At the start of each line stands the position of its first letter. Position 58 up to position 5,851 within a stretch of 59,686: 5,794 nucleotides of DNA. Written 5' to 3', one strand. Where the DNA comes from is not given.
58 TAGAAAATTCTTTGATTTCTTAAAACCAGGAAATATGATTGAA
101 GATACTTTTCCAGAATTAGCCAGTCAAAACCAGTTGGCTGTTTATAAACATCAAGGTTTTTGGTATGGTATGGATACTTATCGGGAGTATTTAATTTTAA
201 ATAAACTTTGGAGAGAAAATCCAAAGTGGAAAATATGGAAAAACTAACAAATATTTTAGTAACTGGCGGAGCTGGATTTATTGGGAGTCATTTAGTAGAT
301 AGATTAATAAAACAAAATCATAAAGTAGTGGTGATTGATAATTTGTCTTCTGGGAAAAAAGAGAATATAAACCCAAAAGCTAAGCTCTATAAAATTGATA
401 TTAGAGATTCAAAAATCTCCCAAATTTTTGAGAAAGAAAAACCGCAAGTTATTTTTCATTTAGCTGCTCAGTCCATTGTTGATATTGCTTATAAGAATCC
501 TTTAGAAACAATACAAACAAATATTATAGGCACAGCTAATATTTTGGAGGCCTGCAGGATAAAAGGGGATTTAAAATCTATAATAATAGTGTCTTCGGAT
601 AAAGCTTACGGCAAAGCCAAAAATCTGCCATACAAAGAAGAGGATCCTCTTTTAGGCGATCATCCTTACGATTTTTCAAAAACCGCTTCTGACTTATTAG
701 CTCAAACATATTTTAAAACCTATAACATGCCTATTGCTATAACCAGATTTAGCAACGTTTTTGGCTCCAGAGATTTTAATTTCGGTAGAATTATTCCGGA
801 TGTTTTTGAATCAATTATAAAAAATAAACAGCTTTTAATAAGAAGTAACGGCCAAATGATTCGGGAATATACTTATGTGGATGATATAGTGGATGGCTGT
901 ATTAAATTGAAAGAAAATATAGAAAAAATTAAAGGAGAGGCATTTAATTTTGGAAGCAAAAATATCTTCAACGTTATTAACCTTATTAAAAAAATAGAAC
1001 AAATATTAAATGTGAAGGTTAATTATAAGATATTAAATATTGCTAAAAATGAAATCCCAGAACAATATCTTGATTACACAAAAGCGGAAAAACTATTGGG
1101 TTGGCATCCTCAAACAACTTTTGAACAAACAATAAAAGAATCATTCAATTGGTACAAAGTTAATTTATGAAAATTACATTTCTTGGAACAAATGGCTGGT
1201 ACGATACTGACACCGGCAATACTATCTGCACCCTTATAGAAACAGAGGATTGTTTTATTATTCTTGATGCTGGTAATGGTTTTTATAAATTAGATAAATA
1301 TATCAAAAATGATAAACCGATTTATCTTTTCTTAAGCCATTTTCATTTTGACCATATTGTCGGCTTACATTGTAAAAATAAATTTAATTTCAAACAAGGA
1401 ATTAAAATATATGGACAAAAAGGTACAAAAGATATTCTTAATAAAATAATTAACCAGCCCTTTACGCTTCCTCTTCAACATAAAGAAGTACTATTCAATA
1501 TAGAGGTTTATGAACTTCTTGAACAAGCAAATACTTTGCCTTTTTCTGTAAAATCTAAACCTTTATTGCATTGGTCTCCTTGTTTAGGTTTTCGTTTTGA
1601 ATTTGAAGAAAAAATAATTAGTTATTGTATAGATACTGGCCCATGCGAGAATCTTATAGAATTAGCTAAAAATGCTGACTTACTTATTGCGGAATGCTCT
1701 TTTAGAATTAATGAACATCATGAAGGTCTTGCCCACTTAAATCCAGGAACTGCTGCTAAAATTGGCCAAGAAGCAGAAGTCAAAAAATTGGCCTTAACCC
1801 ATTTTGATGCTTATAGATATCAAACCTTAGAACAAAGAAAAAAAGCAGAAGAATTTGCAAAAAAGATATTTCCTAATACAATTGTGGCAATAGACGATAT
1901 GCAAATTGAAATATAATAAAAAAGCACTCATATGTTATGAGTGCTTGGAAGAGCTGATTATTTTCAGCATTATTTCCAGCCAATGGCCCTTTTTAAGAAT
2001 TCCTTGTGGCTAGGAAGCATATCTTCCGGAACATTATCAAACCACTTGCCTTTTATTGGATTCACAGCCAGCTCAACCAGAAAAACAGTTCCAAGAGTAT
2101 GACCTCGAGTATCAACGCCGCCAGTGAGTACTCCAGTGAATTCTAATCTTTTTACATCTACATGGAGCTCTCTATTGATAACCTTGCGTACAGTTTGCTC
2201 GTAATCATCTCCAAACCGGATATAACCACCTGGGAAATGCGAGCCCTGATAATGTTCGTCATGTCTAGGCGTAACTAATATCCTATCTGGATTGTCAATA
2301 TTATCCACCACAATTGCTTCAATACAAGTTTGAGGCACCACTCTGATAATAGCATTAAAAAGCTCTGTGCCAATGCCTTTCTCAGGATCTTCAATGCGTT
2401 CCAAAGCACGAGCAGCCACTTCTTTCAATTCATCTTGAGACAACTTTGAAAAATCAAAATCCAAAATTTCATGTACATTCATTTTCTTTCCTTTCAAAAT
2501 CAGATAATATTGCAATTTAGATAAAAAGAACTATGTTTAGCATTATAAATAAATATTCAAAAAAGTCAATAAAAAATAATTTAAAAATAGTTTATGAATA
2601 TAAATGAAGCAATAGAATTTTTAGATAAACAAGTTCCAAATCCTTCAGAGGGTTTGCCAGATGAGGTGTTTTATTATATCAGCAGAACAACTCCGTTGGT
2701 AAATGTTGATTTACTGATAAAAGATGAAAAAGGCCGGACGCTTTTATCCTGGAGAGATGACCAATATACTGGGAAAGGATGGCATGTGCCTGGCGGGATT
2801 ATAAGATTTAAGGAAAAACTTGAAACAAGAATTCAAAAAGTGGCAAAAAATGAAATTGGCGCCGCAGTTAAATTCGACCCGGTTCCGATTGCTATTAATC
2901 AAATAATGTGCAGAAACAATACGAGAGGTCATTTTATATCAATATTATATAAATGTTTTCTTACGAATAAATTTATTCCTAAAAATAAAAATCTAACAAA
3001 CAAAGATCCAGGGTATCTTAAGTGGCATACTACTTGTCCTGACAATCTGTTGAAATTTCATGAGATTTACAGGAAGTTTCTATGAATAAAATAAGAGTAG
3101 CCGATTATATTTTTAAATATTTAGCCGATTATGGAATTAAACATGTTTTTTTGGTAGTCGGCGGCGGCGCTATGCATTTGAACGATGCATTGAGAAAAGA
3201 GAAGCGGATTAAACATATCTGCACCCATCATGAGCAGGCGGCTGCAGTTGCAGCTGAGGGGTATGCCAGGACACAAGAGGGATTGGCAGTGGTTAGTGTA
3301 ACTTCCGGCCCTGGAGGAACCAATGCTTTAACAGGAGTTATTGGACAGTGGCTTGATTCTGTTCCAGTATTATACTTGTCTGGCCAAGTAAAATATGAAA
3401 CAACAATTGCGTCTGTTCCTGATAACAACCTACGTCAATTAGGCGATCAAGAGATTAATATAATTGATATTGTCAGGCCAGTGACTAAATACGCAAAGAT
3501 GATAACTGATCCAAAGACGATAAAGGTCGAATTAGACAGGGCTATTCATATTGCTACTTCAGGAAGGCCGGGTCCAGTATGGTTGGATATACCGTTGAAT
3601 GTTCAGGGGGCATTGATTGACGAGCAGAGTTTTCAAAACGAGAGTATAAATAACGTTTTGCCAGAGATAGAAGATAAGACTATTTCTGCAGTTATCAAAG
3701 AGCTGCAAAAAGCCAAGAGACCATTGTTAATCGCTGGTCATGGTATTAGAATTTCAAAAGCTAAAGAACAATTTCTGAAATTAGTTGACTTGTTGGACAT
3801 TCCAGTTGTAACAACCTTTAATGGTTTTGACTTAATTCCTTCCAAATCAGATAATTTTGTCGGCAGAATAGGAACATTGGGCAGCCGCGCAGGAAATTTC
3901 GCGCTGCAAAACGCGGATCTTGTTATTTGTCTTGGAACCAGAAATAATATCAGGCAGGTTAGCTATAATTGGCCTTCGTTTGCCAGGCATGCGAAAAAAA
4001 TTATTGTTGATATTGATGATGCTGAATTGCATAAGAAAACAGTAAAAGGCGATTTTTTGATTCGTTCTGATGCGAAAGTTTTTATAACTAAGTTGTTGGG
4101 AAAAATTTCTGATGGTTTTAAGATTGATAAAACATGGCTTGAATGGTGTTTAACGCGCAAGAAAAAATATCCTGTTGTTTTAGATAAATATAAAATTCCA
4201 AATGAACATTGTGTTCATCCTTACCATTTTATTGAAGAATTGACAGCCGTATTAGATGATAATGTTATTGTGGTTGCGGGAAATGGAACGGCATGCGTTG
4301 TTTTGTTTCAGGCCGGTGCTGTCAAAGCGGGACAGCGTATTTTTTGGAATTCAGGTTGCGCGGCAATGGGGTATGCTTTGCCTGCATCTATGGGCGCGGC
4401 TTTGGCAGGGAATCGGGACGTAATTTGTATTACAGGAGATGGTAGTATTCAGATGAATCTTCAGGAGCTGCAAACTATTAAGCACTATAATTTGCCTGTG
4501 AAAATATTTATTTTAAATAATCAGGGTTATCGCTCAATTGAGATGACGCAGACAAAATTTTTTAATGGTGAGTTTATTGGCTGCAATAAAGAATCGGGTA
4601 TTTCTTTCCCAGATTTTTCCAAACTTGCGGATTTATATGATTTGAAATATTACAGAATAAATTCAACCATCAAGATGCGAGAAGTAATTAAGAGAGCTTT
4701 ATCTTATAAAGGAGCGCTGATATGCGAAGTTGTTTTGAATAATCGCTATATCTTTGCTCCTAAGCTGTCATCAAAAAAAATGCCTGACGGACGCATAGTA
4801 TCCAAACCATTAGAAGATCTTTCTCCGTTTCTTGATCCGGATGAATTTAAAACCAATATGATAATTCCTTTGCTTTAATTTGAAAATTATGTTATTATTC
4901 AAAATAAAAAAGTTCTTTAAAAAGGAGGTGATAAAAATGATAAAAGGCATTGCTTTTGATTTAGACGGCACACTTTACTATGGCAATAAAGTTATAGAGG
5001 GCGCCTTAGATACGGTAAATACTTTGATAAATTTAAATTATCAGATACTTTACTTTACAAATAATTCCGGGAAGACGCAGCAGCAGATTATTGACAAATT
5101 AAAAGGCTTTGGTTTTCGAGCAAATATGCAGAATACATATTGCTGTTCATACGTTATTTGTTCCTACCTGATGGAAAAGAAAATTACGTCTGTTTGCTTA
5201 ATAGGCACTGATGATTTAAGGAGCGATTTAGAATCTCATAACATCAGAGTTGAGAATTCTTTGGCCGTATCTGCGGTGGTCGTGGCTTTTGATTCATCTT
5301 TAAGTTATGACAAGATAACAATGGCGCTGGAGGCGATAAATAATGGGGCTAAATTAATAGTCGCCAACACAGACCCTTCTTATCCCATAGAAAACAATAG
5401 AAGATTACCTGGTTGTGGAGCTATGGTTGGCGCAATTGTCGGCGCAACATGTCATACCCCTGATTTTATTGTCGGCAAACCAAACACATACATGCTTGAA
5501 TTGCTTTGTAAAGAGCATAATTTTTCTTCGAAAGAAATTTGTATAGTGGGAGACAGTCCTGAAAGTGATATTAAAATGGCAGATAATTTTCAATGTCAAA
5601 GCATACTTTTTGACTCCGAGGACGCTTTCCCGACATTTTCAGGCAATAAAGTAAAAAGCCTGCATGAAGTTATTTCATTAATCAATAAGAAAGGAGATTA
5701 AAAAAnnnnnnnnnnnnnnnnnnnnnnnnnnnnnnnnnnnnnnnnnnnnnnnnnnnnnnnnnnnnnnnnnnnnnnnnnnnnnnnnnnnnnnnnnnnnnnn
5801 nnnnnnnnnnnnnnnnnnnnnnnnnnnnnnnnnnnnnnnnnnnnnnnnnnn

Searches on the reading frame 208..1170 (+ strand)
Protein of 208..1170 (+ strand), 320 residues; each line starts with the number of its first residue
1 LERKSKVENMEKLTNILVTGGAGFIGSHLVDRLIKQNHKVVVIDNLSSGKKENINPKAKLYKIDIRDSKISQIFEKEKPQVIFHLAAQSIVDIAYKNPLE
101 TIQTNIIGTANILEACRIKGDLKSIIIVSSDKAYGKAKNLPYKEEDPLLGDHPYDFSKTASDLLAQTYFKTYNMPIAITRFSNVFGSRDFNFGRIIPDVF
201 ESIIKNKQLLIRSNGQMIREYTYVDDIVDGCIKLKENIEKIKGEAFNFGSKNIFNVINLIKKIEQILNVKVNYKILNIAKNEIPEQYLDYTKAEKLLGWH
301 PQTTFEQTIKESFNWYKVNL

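Call 21: search_protein_families(library=pfam, proteins=[window:208-1170:+], max_evalue=0.0001)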
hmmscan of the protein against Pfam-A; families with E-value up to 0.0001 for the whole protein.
window:208-1170:+ (320 aa): 7 families
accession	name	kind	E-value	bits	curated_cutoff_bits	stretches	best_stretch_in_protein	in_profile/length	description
PF16363.11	GDP_Man_Dehyd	-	1.7e-61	209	27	1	17-311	1-331/332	GDP-mannose 4,6 dehydratase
PF01370.27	Epimerase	-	6.6e-56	189.8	20.9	1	16-249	1-240/240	NAD dependent epimerase/dehydratase family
PF02719.21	Polysacc_synt_2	-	8.4e-25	88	20.2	1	16-272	1-252/293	Polysaccharide biosynthesis protein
PF04321.23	RmlD_sub_bind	-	6.2e-20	71.9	27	1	15-284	2-247/287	RmlD substrate binding domain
PF01073.25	3Beta_HSD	-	9.5e-16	58.1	22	1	17-232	1-226/280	3-beta hydroxysteroid dehydrogenase/isomerase family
PF07993.18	NAD_binding_4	-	2.9e-15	56.6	20.1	1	77-187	87-210/258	Male sterility protein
PF13460.12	NAD_binding_10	-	1.3e-06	28.9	27.2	1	20-139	1-107/184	NAD(P)H-binding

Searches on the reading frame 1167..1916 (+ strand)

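Call 21: search_protein_families(library=pfam, proteins=[window:1167-1916:+], max_evalue=0.0001)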
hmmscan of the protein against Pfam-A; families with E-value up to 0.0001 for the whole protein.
window:1167-1916:+ (249 aa): 2 families
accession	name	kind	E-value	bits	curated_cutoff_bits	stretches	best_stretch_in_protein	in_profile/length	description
PF12706.13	Lactamase_B_2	-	1.3e-15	58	27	1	31-213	3-200/200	Beta-lactamase superfamily domain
PF00753.33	Lactamase_B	-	2.8e-07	31.1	22.7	1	18-67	5-60/196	Metallo-beta-lactamase superfamily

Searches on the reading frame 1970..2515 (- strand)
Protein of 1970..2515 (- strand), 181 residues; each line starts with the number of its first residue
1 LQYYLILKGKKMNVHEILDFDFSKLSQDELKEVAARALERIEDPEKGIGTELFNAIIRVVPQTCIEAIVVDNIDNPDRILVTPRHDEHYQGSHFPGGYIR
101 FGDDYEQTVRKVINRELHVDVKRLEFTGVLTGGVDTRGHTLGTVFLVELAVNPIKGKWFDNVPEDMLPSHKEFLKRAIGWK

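Call 21: search_protein_families(library=pfam, proteins=[window:1970-2515:-], max_evalue=0.0001)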
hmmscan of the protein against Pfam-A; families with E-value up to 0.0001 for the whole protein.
window:1970-2515:- (181 aa): 1 family
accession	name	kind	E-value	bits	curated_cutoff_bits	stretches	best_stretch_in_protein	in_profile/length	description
PF00293.34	NUDIX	-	9.3e-07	29.4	21.1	1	69-153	8-99/134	NUDIX domain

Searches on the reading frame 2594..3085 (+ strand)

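Call 21: search_protein_families(library=pfam, proteins=[window:2594-3085:+], max_evalue=0.0001)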
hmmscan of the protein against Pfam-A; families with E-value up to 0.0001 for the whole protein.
window:2594-3085:+ (163 aa): 0 families

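Call 27: search_protein_families(library=pfam, proteins=[window:2594-3085:+], max_evalue=0.05)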
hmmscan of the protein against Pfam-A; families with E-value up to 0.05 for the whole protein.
window:2594-3085:+ (163 aa): 1 family
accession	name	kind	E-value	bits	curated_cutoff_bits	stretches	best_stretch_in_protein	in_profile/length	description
PF00293.34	NUDIX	-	0.00067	20.1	21.1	1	35-92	3-58/134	NUDIX domain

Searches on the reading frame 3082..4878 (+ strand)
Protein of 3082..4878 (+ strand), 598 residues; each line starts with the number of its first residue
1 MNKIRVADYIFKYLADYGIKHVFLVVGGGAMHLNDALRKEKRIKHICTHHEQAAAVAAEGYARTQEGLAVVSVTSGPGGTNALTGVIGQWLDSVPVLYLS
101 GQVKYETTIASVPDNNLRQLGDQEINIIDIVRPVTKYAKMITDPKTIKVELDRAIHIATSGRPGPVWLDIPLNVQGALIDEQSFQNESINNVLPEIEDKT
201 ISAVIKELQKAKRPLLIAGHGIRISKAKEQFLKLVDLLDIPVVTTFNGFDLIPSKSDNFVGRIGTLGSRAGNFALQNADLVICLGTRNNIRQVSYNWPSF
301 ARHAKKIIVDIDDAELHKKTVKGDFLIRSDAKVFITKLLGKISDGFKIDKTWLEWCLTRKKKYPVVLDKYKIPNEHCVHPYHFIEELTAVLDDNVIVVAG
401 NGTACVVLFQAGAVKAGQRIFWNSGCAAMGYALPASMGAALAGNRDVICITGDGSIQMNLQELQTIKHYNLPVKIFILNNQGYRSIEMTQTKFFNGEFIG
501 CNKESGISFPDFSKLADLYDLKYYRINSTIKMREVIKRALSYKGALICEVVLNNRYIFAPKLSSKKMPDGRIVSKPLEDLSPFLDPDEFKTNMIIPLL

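Call 21: search_protein_families(library=pfam, proteins=[window:3082-4878:+], max_evalue=0.0001)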
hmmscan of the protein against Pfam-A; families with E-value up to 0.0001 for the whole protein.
window:3082-4878:+ (598 aa): 3 families
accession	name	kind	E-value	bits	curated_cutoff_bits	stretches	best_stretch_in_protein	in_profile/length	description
PF02775.26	TPP_enzyme_C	-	1.8e-35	122.4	21.9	1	402-550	3-151/151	Thiamine pyrophosphate enzyme, C-terminal TPP binding domain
PF02776.23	TPP_enzyme_N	-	1.9e-34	118.4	26.8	1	5-108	2-105/119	Thiamine pyrophosphate enzyme, N-terminal TPP binding domain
PF00205.28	TPP_enzyme_M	-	3e-34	118.1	30.4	1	201-338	1-137/137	Thiamine pyrophosphate enzyme, central domain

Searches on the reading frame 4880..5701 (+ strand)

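Call 21: search_protein_families(library=pfam, proteins=[window:4880-5701:+], max_evalue=0.0001)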
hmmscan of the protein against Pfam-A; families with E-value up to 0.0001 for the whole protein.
window:4880-5701:+ (273 aa): 4 families
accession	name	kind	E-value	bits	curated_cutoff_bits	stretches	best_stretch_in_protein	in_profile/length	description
PF13344.12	Hydrolase_6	-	3.1e-20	72.5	27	1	24-122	1-100/101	Haloacid dehalogenase-like hydrolase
PF00702.32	Hydrolase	-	1.1e-16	62.2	26.4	1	21-235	1-188/191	haloacid dehalogenase-like hydrolase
PF13242.12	Hydrolase_like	-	1.5e-10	41.3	22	1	198-245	2-49/75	HAD-hyrolase-like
PF13419.12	HAD_2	-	1.1e-09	39.1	23.8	1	143-243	81-177/178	Haloacid dehalogenase-like hydrolase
